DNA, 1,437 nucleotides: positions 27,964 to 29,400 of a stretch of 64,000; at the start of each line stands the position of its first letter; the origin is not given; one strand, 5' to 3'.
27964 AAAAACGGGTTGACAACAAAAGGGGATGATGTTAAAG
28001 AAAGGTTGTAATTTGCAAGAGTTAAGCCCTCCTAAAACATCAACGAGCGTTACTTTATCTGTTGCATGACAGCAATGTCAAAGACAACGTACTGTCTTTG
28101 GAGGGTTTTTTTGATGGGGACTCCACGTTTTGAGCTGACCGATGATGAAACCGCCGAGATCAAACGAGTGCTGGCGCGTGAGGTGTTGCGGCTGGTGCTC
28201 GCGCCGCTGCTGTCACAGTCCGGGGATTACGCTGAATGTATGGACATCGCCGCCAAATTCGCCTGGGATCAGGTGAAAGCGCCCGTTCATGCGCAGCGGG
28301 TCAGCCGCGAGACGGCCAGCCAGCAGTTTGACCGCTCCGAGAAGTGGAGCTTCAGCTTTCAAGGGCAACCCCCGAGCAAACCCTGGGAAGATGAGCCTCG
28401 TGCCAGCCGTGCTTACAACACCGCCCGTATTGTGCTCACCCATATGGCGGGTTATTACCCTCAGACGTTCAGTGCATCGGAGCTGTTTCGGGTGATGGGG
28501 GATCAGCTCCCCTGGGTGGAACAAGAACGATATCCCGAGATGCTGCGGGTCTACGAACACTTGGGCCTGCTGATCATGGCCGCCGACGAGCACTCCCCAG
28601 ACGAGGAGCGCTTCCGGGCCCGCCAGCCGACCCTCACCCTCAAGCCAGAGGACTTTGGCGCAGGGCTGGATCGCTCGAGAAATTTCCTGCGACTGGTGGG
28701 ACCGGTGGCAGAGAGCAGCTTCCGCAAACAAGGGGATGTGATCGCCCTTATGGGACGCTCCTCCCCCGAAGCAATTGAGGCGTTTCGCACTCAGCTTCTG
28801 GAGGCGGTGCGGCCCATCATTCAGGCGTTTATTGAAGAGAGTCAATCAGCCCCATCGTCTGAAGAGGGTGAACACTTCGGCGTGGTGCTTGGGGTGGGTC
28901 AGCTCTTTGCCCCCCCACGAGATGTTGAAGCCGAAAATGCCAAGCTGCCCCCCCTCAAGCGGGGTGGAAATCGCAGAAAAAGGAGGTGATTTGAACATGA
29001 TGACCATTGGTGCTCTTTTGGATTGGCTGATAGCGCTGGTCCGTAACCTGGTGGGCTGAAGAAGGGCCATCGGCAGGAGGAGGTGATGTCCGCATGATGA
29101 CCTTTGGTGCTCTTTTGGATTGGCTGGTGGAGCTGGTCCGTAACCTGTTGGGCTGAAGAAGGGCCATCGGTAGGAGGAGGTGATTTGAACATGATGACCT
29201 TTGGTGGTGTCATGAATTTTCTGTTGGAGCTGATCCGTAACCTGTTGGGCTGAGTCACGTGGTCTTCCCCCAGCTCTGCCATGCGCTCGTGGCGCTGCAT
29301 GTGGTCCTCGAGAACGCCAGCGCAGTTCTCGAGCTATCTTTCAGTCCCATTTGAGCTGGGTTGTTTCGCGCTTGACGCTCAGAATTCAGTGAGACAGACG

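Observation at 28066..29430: Operon of an unknown 291-aa protein plus three tandem, individually translated 20-aa amphipathic peptide genes (psm-alpha-like layout)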

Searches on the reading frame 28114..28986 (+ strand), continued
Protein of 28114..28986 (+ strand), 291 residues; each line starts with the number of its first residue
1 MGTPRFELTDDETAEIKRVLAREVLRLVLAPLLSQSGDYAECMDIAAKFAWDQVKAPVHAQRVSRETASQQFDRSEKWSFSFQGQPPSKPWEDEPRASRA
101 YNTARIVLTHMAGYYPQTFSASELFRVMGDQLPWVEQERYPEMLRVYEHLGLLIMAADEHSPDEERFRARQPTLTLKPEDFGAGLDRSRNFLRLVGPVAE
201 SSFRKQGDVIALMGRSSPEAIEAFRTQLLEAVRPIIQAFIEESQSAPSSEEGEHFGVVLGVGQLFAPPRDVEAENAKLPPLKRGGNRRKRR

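Call 91: search_protein_families(library=phrogs, proteins=[window:28114-28986:+, P0005, P0006, P0007], max_evalue=0.1)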
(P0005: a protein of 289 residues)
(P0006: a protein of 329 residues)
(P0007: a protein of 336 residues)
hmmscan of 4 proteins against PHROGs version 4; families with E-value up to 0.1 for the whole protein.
window:28114-28986:+ (291 aa): 0 families

P0005 (289 aa): 0 families

P0006 (329 aa): 1 family
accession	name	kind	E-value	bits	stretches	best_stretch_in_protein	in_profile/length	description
phrog_26941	-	tail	0.061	13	1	9-90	220-303/603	tail protein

P0007 (336 aa): 0 families

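Call 95: find_related_loci(query=A2, collection=metagenome_contigs, flank=4000)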
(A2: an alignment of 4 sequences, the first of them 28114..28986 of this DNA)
Query A2 (291 aa) in metagenome_contigs; peptide patterns used: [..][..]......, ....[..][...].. (x = any residue, [..] = any of these).
534 stretches matched a pattern, but none encodes a relative of the query by tblastn (E <= 1e-3).

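Call 103: search_protein_families(library=pfam, proteins=[P0005, P0006, P0007], max_evalue=1)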
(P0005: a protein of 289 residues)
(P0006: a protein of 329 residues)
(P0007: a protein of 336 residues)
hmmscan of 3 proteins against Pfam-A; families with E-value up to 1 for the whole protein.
P0005 (289 aa): 0 families

P0006 (329 aa): 0 families

P0007 (336 aa): 0 families

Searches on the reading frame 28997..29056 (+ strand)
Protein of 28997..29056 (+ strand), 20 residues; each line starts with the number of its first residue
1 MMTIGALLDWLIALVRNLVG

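Call 4: search_protein_families(library=ncbifam, proteins=[window:28997-29056:+], max_evalue=1)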
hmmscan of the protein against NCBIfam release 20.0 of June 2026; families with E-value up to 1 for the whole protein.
seq(20 aa): 0 families

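Call 103: search_protein_families(library=pfam, proteins=[window:28997-29056:+], max_evalue=1)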
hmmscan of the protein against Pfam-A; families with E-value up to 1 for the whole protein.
seq(20 aa): 0 families

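Call 104: search_solved_structures(query=A7, max_evalue=10, show_alignments=3)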
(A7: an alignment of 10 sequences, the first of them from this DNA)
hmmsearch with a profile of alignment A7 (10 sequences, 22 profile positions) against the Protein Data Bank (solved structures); distinct sequences matched with E-value up to 10: 2.
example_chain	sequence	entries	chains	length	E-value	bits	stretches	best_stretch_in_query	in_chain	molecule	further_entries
8e0m_A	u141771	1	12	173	0.082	16.2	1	6-21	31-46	BGL15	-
8e0o_B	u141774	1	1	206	0.16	15.2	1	6-21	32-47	hetBGL03-15-18b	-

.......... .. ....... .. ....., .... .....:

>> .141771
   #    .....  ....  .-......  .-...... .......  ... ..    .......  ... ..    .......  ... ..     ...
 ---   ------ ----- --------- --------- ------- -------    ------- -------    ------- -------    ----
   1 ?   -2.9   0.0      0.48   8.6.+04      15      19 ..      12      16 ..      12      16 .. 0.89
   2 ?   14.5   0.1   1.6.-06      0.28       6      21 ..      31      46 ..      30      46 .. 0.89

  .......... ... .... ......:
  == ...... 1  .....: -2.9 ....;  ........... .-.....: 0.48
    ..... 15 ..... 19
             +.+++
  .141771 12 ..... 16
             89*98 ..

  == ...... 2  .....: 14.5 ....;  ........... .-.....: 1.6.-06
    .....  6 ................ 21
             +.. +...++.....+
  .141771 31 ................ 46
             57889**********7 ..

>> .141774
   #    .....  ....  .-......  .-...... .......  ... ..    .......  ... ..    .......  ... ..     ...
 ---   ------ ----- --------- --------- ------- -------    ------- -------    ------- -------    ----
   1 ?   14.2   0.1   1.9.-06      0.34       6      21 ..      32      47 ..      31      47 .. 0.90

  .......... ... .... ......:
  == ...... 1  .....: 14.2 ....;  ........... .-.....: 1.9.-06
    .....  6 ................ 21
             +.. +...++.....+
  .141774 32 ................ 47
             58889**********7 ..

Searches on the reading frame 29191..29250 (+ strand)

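Call 4: search_protein_families(library=ncbifam, proteins=[window:29191-29250:+], max_evalue=1)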
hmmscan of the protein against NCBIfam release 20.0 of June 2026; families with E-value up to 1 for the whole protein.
seq(20 aa): 1 family
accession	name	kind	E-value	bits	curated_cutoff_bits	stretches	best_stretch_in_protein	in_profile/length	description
NF041472.1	toxin_DinQ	equivalog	0.47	10.8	30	1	11-19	14-22/22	damage-inducible type I toxin DinQ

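Call 103: search_protein_families(library=pfam, proteins=[window:29191-29250:+], max_evalue=1)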
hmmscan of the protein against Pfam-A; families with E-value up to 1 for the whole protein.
seq(20 aa): 0 families
